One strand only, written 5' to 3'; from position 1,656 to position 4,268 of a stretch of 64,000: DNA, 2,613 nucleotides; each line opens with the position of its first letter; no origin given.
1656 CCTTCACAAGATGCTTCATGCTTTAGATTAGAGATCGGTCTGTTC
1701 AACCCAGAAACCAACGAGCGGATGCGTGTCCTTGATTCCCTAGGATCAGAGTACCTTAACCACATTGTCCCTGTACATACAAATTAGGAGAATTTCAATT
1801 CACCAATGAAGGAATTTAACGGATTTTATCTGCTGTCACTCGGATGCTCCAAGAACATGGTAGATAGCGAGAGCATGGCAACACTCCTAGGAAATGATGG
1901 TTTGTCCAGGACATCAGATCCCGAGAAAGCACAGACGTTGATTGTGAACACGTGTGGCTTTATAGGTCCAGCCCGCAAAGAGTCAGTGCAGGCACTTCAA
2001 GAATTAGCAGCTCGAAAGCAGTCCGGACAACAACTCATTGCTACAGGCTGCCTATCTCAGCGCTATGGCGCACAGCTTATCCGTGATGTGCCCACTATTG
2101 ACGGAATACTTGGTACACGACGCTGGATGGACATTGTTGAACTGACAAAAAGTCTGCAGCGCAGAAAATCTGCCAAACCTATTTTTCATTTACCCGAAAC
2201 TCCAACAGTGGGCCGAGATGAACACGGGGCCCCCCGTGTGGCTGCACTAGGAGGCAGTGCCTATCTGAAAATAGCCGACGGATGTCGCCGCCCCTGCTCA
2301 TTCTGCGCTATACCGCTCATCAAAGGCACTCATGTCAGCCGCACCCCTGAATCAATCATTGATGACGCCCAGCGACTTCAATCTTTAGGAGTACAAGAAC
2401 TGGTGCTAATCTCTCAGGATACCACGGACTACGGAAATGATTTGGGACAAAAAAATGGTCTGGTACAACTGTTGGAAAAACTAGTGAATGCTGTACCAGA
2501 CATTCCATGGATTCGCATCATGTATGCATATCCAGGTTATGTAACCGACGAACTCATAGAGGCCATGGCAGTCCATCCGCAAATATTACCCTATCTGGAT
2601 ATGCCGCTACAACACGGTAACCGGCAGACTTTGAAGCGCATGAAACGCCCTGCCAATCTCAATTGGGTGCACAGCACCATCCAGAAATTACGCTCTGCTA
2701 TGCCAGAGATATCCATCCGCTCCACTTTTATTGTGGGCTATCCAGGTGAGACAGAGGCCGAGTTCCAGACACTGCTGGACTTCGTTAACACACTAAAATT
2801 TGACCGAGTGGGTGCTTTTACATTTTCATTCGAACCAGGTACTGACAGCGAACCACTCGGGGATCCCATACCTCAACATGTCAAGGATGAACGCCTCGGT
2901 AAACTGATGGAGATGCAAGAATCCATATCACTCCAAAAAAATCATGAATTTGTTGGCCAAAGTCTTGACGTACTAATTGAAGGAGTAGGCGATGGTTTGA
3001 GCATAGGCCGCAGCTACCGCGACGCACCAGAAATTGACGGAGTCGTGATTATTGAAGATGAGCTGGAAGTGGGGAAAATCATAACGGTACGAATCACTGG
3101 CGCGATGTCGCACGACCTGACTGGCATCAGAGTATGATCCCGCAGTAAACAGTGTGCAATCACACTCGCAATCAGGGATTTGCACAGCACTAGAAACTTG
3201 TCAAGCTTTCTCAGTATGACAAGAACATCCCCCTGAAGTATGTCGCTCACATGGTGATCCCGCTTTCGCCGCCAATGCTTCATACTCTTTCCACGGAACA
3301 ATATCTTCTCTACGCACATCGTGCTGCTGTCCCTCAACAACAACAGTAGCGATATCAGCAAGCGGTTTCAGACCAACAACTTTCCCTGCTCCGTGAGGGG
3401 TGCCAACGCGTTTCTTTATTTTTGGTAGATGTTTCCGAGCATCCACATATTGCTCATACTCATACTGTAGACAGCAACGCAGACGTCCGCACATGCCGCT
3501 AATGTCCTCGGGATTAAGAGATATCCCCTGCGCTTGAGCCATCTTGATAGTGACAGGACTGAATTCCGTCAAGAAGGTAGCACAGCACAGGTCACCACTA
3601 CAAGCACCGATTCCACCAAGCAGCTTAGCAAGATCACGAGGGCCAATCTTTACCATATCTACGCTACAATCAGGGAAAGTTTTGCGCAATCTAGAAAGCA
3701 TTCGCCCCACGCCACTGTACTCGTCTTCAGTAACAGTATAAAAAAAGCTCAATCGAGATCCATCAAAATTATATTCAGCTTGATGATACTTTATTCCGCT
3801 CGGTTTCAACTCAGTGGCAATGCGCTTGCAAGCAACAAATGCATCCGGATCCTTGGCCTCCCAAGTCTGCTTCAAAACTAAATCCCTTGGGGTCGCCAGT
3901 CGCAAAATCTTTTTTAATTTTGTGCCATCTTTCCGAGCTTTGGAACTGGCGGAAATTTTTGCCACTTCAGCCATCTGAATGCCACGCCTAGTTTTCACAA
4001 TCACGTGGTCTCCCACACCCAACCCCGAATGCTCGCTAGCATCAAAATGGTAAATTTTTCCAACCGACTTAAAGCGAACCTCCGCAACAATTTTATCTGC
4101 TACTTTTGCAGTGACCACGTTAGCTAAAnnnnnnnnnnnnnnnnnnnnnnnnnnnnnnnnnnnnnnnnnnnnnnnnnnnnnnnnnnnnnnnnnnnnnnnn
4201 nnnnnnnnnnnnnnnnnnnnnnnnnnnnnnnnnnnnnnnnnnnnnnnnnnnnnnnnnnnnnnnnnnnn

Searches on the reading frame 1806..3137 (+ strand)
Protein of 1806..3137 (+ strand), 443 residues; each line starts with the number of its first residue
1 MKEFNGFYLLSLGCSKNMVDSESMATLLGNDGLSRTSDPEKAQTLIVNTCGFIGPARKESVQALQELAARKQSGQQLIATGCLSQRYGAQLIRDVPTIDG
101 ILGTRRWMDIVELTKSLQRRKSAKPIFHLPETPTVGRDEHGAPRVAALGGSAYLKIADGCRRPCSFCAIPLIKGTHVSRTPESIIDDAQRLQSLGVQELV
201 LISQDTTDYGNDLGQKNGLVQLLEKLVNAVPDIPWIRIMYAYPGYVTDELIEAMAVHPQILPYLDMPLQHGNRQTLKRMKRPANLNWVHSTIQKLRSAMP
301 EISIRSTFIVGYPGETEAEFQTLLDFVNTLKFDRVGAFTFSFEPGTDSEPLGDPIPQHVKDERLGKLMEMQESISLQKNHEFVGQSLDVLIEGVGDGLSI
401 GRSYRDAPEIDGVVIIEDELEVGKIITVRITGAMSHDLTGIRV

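Call 60: search_protein_families(library=ncbifam, proteins=[window:1806-3137:+], max_evalue=0.00001)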
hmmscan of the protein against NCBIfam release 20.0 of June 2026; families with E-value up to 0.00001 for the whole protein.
window:1806-3137:+ (443 aa): 14 families
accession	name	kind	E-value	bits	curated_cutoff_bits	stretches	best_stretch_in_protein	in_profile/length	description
TIGR01125.1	TIGR01125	equivalog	8.1e-136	453.5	356.95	1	9-440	4-432/432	30S ribosomal protein S12 methylthiotransferase RimO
TIGR00089.1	TIGR00089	subfamily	2e-115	386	251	1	7-440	2-429/429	MiaB/RimO family radical SAM methylthiotransferase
TIGR01574.1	miaB-methiolase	equivalog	1.9e-79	267.7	355.3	1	7-440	2-434/437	tRNA (N6-isopentenyl adenosine(37)-C2)-methylthiotransferase MiaB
TIGR01579.1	MiaB-like-C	equivalog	9e-74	249.2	357.05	1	11-402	3-391/416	tRNA (N(6)-L-threonylcarbamoyladenosine(37)-C(2))-methylthiotransferase MtaB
TIGR01578.1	MiaB-like-B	hypoth_equivalog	1.5e-60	205.2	314.7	1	8-438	3-416/421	tRNA (N(6)-L-threonylcarbamoyladenosine(37)-C(2))-methylthiotransferase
NF010916.0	PRK14336.1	equivalog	1.9e-52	178.4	606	1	6-438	3-408/418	tRNA (N6-isopentenyl adenosine(37)-C2)-methylthiotransferase MiaB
TIGR04014.1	B12_SAM_MJ_0865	equivalog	3.5e-19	68.9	360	1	149-374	158-377/434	methyl-coenzyme M reductase glutamine C-methyltransferase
TIGR04013.1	B12_SAM_MJ_1487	hypoth_equivalog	2.9e-13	49.4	251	1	152-368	152-373/382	TIGR04013 family B12-binding domain/radical SAM domain-containing protein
TIGR04479.1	bcpD_PhpK_rSAM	subfamily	7.9e-13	47.6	600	1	148-333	238-412/504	PhpK family radical SAM P-methyltransferase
NF038361.1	rSAM_Sden_1168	equivalog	1.4e-10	40.4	575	1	156-346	287-467/560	Sden_1168 family B12-binding radical SAM P-methyltransferase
TIGR04072.2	rSAM_ladder_B12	equivalog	6.8e-08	31.6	360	1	151-332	180-351/443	lipid biosynthesis B12-binding/radical SAM protein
TIGR00510.1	lipA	equivalog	3.5e-07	29.8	310.25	1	151-326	64-231/302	lipoyl synthase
TIGR03471.1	HpnJ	equivalog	7.9e-06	25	577.6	0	157-346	203-381/472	hopanoid biosynthesis associated radical SAM protein HpnJ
NF009544.0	PRK12928.1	subfamily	9.9e-06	25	210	0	152-335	68-242/300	lipoyl synthase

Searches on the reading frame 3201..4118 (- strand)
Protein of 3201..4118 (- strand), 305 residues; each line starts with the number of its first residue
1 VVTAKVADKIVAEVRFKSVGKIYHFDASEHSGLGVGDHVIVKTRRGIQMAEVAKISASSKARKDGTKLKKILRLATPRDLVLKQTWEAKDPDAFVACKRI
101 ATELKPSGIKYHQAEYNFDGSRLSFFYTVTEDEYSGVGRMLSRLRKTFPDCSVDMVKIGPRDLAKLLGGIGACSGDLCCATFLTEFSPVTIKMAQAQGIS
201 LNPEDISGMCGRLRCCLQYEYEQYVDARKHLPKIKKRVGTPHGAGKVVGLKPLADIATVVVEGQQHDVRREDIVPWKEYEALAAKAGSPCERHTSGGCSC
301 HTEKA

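Call 3: search_protein_families(library=pfam, proteins=[window:3201-4118:-], max_evalue=0.1)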
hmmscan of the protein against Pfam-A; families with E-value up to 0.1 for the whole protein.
window:3201-4118:- (305 aa): 1 family
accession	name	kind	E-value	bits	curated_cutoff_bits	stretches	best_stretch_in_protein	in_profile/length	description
PF04468.17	PSP1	-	1.8e-09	38.3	27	1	69-131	1-62/86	PSP1 C-terminal conserved region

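Call 4: search_protein_families(library=ncbifam, proteins=[window:3201-4118:-], max_evalue=0.1)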
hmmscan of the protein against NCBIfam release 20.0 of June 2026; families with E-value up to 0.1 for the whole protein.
window:3201-4118:- (305 aa): 1 family
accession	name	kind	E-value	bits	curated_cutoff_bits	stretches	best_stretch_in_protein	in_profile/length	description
NF041131.1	RicT_YaaT_fam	subfamily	8.5e-53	179.1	70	1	37-250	1-210/213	regulatory iron-sulfur-containing complex subunit RicT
